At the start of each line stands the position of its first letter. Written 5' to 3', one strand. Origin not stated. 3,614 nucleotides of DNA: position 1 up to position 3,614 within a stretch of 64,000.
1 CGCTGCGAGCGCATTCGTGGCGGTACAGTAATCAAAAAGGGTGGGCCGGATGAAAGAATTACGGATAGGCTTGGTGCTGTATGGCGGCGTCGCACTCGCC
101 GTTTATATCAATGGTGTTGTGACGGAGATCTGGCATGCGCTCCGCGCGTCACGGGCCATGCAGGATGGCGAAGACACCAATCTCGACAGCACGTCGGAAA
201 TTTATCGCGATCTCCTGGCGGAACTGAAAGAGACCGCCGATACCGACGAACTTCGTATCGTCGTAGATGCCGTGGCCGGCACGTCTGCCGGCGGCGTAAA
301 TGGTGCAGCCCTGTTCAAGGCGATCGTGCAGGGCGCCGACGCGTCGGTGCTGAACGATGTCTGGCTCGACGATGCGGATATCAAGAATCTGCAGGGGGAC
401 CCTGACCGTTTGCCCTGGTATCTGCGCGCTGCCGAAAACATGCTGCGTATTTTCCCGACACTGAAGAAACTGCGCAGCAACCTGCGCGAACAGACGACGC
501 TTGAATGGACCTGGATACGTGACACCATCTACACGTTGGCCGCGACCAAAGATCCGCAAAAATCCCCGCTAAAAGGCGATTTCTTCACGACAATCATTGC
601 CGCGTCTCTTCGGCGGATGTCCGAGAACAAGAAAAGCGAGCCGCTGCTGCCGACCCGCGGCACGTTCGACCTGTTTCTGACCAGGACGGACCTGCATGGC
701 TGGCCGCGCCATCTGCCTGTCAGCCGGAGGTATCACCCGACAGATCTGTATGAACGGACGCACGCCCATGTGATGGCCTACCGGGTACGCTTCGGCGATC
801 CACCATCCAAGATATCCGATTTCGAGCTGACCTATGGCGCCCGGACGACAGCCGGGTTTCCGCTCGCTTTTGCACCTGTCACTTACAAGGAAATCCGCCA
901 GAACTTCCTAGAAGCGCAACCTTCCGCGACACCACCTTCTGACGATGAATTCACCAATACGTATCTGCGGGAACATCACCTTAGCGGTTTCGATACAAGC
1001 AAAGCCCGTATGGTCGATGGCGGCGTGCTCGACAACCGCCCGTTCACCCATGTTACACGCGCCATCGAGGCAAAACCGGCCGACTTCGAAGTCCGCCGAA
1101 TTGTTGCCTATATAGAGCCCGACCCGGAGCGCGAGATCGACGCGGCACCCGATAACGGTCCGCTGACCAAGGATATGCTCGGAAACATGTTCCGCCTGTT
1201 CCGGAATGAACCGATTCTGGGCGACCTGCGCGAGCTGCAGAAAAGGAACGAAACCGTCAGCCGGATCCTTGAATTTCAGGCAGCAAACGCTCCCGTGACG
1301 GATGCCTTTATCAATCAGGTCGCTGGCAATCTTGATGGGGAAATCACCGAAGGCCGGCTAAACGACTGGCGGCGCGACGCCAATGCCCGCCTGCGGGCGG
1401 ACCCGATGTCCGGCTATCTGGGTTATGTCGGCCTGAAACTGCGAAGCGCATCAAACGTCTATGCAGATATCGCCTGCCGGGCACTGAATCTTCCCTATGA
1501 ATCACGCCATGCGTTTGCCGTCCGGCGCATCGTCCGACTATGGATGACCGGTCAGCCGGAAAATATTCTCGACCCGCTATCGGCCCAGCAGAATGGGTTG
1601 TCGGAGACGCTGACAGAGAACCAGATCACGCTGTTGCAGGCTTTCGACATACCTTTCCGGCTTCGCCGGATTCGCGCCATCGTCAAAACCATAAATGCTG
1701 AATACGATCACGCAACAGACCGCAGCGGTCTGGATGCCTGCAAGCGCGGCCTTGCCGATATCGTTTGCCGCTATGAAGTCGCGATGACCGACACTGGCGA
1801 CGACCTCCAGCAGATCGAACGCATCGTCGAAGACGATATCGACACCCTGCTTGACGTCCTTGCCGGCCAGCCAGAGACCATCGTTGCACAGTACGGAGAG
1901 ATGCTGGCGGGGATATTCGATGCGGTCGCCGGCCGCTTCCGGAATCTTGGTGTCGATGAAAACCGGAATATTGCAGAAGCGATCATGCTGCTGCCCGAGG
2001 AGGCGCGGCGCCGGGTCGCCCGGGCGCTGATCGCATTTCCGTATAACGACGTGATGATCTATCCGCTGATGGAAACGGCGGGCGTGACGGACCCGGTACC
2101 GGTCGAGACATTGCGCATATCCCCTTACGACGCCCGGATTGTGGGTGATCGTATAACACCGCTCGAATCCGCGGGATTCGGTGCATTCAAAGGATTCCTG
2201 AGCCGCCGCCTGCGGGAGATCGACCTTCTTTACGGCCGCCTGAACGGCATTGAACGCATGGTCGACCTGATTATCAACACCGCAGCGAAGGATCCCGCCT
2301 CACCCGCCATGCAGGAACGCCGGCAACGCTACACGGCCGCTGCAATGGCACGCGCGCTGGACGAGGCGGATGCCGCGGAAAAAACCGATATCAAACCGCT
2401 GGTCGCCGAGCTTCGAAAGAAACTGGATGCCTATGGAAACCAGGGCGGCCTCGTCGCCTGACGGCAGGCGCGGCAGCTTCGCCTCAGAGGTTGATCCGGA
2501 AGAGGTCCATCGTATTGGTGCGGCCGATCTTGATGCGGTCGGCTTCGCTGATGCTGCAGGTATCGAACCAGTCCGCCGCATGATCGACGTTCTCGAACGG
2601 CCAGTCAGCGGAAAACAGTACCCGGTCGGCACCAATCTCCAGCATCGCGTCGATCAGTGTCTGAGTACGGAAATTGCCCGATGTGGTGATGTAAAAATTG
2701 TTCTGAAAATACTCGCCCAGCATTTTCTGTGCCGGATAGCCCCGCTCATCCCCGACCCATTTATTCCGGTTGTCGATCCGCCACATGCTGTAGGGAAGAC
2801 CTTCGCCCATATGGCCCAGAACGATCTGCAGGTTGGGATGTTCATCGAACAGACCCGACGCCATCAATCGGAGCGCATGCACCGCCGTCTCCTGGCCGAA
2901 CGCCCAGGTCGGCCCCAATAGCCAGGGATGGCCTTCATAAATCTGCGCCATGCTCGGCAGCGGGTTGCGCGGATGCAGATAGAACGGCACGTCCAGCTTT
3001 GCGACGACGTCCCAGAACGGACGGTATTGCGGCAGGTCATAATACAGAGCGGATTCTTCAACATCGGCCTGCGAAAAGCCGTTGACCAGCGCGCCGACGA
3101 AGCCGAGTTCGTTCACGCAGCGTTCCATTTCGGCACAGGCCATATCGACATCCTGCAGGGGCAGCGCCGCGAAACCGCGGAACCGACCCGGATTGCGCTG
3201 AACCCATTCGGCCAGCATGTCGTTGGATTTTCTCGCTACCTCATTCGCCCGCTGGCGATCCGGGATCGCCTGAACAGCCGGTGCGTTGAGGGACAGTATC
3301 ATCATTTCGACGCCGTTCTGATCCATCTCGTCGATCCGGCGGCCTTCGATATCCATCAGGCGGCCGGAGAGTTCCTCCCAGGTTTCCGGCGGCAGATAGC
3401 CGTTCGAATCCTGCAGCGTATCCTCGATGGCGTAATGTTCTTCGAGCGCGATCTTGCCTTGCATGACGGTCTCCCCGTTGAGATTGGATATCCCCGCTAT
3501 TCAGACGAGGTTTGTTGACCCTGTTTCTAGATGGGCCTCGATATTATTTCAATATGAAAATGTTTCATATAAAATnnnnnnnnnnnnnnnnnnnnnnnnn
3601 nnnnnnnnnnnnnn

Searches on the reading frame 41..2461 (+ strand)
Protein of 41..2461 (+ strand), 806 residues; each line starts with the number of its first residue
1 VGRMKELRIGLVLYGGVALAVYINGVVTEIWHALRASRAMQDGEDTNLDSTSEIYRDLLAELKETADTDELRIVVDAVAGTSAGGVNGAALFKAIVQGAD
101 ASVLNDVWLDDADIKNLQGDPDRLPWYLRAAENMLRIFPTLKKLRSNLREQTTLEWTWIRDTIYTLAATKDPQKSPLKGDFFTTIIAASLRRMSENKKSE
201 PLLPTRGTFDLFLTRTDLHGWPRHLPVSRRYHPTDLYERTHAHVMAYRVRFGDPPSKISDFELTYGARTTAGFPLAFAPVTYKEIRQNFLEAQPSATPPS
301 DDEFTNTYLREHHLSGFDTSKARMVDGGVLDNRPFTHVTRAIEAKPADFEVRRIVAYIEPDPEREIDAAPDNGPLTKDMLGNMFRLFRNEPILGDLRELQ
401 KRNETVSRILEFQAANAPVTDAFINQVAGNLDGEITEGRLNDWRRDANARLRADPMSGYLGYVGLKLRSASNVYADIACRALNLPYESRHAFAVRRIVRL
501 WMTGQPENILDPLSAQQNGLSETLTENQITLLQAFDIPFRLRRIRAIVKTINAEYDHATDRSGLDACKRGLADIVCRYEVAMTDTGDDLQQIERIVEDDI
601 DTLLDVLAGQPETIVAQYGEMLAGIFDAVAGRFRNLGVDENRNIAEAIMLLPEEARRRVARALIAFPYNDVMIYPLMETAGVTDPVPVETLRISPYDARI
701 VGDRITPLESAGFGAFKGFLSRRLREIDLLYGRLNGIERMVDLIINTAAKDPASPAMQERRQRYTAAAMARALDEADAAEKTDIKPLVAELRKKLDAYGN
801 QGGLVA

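Call 3: search_protein_families(library=pfam, proteins=[window:41-2461:+])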
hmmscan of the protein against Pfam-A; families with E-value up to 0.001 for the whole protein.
window:41-2461:+ (806 aa): 2 families
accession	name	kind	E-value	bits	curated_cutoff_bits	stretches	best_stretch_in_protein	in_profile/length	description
PF11856.13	DUF3376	-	2.9e-16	60.3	25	1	371-781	98-449/514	Protein of unknown function (DUF3376)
PF01734.28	Patatin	-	1.6e-09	38.6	27.7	1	62-336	20-188/191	Patatin-like phospholipase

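Call 4: search_protein_families(library=ncbifam, proteins=[window:41-2461:+])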
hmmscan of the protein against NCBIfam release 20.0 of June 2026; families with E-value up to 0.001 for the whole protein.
window:41-2461:+ (806 aa): 1 family
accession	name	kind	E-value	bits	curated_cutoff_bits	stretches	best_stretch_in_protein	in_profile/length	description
TIGR03607.1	TIGR03607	subfamily_domain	2e-117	394.1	262.45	1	6-748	1-730/732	patatin-like protein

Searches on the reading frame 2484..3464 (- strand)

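Call 3: search_protein_families(library=pfam, proteins=[window:2484-3464:-])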
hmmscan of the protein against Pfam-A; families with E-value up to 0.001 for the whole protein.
window:2484-3464:- (326 aa): 1 family
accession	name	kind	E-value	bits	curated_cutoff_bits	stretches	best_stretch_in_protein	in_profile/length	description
PF04909.20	Amidohydro_2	-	1.3e-38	133.9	26.4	1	40-324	21-289/289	Amidohydrolase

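Call 4: search_protein_families(library=ncbifam, proteins=[window:2484-3464:-])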
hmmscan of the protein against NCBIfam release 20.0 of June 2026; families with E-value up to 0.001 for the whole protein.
window:2484-3464:- (326 aa): 0 families
